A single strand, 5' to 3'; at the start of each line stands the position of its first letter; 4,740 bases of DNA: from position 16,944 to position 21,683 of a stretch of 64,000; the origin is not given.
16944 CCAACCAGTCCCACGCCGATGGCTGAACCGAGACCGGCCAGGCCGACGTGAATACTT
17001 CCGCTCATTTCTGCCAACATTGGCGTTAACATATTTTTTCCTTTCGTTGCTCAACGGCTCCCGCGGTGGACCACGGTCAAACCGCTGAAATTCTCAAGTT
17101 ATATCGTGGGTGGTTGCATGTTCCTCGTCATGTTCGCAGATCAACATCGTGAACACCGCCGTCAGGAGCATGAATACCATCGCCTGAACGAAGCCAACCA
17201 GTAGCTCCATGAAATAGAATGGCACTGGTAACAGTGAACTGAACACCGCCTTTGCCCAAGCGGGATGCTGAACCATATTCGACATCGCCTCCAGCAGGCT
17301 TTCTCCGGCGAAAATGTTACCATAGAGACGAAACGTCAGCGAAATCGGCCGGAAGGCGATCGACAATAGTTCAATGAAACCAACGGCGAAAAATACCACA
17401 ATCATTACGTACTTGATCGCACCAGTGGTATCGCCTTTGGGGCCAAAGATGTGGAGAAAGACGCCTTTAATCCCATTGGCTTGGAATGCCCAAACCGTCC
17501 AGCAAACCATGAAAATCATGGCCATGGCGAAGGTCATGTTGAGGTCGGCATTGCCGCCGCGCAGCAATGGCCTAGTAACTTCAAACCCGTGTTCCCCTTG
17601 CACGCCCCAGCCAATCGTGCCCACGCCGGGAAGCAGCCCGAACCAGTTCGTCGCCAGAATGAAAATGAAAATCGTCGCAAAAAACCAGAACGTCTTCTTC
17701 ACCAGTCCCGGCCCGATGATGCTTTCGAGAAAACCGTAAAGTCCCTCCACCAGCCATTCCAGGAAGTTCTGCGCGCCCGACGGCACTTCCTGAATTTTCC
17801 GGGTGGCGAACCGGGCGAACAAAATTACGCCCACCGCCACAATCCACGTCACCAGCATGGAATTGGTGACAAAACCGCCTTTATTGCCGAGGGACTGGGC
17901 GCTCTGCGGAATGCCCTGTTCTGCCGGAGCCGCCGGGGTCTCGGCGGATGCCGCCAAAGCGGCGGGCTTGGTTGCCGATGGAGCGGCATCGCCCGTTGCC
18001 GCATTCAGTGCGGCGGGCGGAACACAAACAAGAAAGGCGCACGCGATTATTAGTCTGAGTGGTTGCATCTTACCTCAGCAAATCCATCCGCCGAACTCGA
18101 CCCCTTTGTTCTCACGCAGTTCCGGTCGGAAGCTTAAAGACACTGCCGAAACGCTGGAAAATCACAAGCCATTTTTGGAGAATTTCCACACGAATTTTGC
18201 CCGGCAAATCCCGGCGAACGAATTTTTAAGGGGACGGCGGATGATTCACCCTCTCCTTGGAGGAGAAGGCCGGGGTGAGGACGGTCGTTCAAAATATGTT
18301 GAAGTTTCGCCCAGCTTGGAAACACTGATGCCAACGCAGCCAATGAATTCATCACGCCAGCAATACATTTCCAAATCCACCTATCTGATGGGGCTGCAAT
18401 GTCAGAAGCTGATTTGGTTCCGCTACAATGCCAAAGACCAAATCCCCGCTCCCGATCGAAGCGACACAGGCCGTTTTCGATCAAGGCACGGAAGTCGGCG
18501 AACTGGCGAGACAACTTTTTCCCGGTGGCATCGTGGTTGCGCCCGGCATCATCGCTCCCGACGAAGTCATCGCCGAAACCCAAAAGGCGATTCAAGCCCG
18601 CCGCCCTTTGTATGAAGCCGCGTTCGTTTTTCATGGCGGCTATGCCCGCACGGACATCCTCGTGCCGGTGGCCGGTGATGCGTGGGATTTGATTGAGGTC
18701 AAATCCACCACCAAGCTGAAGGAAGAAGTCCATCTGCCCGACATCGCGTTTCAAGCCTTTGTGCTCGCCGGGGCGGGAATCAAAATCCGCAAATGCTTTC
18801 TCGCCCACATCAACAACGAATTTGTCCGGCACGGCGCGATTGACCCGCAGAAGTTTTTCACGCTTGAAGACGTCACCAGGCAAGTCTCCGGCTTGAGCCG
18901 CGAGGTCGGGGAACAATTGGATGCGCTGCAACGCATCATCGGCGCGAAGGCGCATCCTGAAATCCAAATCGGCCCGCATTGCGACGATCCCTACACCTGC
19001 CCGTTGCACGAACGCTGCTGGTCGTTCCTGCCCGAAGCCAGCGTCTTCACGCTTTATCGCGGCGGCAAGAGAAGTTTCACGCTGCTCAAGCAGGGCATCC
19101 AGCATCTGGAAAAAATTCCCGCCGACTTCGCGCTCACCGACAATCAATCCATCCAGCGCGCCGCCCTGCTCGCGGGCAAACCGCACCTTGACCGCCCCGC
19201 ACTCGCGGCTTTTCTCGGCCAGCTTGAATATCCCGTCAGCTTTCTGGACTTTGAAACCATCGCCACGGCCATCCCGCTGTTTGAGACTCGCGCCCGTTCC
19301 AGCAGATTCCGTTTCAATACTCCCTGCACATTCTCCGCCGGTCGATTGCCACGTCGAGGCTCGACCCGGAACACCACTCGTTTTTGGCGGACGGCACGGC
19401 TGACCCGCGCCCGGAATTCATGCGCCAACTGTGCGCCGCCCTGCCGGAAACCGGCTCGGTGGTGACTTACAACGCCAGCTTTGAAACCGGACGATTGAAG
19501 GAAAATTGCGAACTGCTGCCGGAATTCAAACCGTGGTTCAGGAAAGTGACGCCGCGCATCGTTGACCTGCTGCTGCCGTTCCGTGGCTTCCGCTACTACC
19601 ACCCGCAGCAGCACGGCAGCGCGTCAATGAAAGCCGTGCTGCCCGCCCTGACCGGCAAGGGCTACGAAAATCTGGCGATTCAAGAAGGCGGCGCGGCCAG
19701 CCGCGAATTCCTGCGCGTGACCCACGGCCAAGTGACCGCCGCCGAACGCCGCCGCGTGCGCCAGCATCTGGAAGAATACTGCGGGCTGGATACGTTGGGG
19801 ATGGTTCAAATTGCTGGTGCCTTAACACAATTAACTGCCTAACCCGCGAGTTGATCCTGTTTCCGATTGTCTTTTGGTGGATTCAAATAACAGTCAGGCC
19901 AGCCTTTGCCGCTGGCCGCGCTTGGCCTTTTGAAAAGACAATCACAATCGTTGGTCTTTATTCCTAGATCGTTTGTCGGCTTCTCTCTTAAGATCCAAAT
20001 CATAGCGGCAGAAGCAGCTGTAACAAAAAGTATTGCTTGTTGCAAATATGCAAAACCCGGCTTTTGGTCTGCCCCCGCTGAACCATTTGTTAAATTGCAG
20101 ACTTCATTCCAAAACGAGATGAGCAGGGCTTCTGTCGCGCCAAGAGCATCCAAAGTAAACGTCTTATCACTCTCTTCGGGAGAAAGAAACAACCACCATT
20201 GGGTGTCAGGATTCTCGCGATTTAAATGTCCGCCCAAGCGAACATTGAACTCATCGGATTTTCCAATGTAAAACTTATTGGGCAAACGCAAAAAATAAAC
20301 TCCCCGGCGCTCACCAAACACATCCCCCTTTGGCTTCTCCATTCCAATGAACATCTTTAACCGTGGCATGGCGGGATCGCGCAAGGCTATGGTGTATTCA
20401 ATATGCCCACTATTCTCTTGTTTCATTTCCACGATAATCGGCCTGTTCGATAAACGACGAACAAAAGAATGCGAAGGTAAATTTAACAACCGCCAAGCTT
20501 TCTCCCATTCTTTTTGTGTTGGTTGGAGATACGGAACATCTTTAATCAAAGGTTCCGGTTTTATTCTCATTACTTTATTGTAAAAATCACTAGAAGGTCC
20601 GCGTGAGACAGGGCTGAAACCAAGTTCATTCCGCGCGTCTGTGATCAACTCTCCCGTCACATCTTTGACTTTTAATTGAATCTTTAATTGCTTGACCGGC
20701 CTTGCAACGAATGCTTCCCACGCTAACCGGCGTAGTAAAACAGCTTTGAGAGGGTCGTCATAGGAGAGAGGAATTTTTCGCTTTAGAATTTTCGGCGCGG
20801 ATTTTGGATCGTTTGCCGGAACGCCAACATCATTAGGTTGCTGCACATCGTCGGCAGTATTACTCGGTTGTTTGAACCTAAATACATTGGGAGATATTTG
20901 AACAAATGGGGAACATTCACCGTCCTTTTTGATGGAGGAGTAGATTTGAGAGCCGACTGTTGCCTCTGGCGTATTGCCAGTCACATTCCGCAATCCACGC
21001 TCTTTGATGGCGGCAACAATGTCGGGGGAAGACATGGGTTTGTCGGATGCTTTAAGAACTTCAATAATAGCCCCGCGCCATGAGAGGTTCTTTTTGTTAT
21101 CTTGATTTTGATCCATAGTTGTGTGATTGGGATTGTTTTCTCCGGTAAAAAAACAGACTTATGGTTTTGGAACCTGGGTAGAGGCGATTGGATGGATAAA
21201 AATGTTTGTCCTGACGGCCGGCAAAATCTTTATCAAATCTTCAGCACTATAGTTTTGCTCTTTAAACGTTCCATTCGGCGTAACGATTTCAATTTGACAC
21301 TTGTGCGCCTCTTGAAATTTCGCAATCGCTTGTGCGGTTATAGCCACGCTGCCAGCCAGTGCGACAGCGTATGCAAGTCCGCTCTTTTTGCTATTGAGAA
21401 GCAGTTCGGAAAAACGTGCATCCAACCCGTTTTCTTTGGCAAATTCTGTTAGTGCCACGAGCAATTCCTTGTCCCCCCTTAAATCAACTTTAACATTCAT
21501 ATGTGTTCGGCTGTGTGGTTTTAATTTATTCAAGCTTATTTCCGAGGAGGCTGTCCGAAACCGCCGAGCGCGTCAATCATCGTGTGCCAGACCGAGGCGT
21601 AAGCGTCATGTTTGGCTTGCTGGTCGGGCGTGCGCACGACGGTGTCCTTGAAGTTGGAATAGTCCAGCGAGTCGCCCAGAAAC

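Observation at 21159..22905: Four tightly packed co-oriented genes of unknown function upstream of the GIY-YIG gene: candidate uncharacterised conflict module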

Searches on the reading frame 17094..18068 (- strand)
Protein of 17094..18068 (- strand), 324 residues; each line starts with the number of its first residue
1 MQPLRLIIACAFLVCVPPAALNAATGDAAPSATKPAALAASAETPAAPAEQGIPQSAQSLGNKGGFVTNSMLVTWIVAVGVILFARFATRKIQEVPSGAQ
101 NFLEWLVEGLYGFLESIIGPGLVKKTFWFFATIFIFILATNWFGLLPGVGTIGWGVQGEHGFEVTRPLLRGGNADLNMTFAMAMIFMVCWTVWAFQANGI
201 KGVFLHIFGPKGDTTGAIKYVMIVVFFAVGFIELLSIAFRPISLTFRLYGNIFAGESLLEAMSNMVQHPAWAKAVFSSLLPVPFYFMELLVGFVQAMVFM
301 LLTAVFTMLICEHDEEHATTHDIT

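Call 82: find_encoding_contigs(protein=window:17094-18068:-, flank=9000, max_places=6)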
Protein window:17094-18068:- (324 aa): no gene with exactly this product is on record in the collection.

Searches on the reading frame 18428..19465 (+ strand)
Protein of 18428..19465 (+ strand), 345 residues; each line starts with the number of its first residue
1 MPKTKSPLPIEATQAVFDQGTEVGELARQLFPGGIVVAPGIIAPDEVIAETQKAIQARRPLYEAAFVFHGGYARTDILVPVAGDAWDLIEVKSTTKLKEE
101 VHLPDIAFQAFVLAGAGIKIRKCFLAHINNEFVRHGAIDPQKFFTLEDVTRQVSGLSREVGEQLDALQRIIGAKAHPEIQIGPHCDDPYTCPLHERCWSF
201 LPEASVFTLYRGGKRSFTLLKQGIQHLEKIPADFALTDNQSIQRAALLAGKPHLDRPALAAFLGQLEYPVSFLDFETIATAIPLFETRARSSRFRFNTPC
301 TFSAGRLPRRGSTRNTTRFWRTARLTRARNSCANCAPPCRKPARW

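Call 3: search_protein_families(library=pfam, proteins=[window:18428-19465:+], max_evalue=1)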
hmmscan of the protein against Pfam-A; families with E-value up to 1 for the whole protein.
window:18428-19465:+ (345 aa): 1 family
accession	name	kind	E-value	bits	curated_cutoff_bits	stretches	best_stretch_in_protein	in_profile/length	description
PF01930.23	Cas_Cas4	-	0.0038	17.8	22.7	1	73-198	54-159/160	Domain of unknown function DUF83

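Call 4: search_protein_families(library=padloc, proteins=[window:18428-19465:+], max_evalue=1)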
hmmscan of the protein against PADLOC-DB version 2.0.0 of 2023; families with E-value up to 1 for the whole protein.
window:18428-19465:+ (345 aa): 2 families
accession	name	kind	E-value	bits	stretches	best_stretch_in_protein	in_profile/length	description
PDLC01447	Cas4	-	0.00035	19.1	1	88-199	69-159/161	"CAS-I,CAS-II,CAS-III,CAS-IV,CAS-V,CAS-VI; acquisition_associated"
PDLC01250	Cas4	-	0.059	11.6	1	74-156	65-144/168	"CAS-I,CAS-II,CAS-III,CAS-IV,CAS-V,CAS-VI; acquisition_associated"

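Call 5: search_protein_families(library=ncbifam, proteins=[window:18428-19465:+], max_evalue=1)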
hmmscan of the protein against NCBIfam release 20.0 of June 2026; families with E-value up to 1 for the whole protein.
window:18428-19465:+ (345 aa): 0 families

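Call 6: search_protein_families(library=phrogs, proteins=[window:18428-19465:+], max_evalue=1)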
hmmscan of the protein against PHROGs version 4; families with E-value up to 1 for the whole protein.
window:18428-19465:+ (345 aa): 0 families

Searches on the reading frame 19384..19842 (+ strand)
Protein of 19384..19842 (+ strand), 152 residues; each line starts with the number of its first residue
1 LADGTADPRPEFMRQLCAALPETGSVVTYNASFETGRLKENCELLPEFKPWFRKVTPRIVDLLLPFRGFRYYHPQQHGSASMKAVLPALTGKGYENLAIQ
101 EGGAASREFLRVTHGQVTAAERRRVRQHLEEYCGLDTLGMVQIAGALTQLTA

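Call 3: search_protein_families(library=pfam, proteins=[window:19384-19842:+], max_evalue=1)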
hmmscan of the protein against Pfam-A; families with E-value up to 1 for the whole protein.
window:19384-19842:+ (152 aa): 2 families
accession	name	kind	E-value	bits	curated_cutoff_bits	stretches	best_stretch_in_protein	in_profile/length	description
PF11074.14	DUF2779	-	3.2e-19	69.9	23.3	1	5-81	50-126/126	Domain of unknown function(DUF2779)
PF13490.11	zf-HC2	-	0.081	13.5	22.2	1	115-131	14-30/35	Putative zinc-finger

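Call 4: search_protein_families(library=padloc, proteins=[window:19384-19842:+], max_evalue=1)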
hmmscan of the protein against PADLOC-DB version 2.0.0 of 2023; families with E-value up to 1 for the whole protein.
window:19384-19842:+ (152 aa): 0 families

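Call 5: search_protein_families(library=ncbifam, proteins=[window:19384-19842:+], max_evalue=1)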
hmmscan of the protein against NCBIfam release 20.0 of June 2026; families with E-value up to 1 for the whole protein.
window:19384-19842:+ (152 aa): 1 family
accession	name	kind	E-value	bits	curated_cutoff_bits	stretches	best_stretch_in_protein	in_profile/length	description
NF045869.1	UU173_fam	subfamily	0.0012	17.8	225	1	27-55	485-515/650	UU173 family protein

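Call 6: search_protein_families(library=phrogs, proteins=[window:19384-19842:+], max_evalue=1)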
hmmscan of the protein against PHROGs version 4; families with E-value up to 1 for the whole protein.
window:19384-19842:+ (152 aa): 0 families

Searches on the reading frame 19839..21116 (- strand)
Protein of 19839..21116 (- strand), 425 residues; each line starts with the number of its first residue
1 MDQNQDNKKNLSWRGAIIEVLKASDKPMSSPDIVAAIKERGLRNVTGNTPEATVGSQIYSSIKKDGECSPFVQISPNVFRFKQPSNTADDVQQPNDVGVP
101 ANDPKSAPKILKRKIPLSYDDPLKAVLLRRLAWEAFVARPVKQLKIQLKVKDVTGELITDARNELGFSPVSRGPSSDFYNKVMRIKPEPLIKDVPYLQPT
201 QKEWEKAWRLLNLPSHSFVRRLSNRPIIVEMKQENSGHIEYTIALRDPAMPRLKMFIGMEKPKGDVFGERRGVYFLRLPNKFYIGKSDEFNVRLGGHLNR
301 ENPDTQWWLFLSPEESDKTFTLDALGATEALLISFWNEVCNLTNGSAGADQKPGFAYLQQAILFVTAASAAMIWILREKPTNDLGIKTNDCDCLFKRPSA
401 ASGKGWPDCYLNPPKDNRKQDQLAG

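Call 3: search_protein_families(library=pfam, proteins=[window:19839-21116:-], max_evalue=1)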
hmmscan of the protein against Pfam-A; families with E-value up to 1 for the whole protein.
window:19839-21116:- (425 aa): 3 families
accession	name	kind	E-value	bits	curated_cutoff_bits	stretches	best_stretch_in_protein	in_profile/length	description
PF05066.19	HARE-HTH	-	3.7e-14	53.3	25.9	1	12-80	2-67/71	HB1, ASXL, restriction endonuclease HTH domain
PF25318.1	WH_GDS1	-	0.053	14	27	1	16-66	13-64/95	GDS1 winged helix domain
PF01541.30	GIY-YIG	-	0.14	12.9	22.6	1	272-302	3-35/78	GIY-YIG catalytic domain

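Call 4: search_protein_families(library=padloc, proteins=[window:19839-21116:-], max_evalue=1)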
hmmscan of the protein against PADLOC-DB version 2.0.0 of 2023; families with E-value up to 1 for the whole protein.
window:19839-21116:- (425 aa): 2 families
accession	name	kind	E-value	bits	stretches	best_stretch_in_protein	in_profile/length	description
PDLC04922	PDC-S14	-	0.0023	15.3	1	269-302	48-81/305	-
PDLC04923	PDC-S14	-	0.018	12.1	1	270-308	70-111/320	-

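Call 5: search_protein_families(library=ncbifam, proteins=[window:19839-21116:-], max_evalue=1)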
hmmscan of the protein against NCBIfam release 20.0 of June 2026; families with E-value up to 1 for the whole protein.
window:19839-21116:- (425 aa): 1 family
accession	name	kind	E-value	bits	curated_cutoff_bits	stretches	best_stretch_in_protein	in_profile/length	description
TIGR01453.1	grpIintron_endo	subfamily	0.041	13.9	56.05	1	271-301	2-34/215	group I intron endonuclease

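Call 6: search_protein_families(library=phrogs, proteins=[window:19839-21116:-], max_evalue=1)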
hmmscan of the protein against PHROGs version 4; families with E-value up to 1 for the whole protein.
window:19839-21116:- (425 aa): 0 families

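Call 109: search_solved_structures(query=A8, max_evalue=10, show_alignments=2)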
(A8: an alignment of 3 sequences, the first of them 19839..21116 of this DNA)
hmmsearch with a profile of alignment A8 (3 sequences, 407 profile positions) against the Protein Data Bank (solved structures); distinct sequences matched with E-value up to 10: 3.
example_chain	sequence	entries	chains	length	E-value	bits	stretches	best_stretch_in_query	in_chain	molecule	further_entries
8h1t_N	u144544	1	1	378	0.33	13.1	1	1-61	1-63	Polycomb group protein ASXL1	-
6nob_A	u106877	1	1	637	0.71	12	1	90-132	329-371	Beta-fructofuranosidase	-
5lzw_ii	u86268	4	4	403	1.1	11.4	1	11-70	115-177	Pelota | Protein pelota homolog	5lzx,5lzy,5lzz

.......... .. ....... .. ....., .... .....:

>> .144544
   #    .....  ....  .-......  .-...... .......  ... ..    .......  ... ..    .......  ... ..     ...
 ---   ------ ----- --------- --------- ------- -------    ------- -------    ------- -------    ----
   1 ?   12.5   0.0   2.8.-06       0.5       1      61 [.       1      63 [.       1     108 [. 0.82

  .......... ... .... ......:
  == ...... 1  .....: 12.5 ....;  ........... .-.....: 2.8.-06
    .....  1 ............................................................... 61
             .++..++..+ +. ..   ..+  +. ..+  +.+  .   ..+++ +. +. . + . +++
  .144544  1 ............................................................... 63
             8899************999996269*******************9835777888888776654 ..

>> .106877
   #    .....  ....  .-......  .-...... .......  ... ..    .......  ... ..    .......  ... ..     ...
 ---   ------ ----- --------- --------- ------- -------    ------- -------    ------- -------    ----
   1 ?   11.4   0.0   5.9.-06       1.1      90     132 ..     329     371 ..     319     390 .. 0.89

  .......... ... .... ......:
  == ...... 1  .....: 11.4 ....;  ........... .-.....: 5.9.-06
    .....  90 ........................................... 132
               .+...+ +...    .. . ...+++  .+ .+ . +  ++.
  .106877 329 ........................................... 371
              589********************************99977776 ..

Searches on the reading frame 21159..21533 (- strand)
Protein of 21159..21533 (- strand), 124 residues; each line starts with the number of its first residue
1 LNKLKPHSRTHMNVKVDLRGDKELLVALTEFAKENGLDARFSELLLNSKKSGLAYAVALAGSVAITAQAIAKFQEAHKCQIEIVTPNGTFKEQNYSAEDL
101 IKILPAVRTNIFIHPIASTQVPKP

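Call 3: search_protein_families(library=pfam, proteins=[window:21159-21533:-], max_evalue=1)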
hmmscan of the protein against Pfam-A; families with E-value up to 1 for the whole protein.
window:21159-21533:- (124 aa): 0 families

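Call 4: search_protein_families(library=padloc, proteins=[window:21159-21533:-], max_evalue=1)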
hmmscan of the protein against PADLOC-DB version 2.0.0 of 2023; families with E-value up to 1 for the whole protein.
window:21159-21533:- (124 aa): 0 families

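Call 5: search_protein_families(library=ncbifam, proteins=[window:21159-21533:-], max_evalue=1)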
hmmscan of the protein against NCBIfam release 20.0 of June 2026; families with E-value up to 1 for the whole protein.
window:21159-21533:- (124 aa): 1 family
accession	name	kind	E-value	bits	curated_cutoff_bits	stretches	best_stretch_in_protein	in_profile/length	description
NF011263.0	PRK14669.1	equivalog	0.018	13.6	1108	1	8-96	339-430/624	excinuclease ABC subunit C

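Call 6: search_protein_families(library=phrogs, proteins=[window:21159-21533:-], max_evalue=1)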
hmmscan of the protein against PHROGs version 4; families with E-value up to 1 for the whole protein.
window:21159-21533:- (124 aa): 2 families
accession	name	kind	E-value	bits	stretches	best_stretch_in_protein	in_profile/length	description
phrog_13406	-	unknown function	0.032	15.4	1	51-72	37-58/62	-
phrog_64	-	head and packaging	0.16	11.4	1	18-59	149-189/547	portal protein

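Call 8: find_homologous_proteins(query=window:21159-21533:-)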
Query window:21159-21533:- (124 aa): 3 proteins with E <= 0.001 among 23 candidates.
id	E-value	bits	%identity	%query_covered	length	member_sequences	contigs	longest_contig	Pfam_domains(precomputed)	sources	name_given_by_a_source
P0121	4.3e-61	222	96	91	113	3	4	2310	-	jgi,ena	-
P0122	6.4e-51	189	82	91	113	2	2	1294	-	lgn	-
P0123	1.1e-47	179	74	90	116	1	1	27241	-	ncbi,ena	-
